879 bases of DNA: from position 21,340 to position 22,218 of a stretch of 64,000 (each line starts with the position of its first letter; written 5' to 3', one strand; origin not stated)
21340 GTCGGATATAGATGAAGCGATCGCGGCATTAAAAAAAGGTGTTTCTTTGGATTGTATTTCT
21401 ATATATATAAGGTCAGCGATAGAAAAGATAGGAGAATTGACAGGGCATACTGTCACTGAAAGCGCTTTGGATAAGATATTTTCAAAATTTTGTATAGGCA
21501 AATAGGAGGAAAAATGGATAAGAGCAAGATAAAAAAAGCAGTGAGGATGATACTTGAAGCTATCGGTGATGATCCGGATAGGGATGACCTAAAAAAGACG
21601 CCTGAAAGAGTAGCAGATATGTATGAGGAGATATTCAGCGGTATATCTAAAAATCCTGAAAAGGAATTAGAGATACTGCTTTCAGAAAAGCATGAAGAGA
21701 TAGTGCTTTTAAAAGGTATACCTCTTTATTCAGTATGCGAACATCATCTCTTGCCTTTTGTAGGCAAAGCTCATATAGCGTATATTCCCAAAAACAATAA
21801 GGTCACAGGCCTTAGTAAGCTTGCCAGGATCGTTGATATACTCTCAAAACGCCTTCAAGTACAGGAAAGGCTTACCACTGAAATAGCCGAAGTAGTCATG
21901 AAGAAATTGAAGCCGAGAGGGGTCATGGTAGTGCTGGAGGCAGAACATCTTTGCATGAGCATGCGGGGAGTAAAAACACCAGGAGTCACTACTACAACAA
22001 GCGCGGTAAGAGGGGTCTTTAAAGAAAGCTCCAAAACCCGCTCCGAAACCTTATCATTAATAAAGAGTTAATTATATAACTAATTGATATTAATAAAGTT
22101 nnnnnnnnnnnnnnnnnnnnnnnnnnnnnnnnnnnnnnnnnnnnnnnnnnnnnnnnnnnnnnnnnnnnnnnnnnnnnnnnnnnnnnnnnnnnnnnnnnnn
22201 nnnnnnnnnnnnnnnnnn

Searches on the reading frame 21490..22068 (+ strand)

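Call 20: search_protein_families(library=pfam, proteins=[window:21490-22068:+], max_evalue=0.001)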
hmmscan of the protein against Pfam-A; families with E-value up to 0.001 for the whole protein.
window:21490-22068:+ (193 aa): 1 family
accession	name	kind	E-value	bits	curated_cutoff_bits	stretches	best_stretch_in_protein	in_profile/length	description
PF01227.27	GTP_cyclohydroI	-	1e-76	256.8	27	1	14-191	1-178/179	GTP cyclohydrolase I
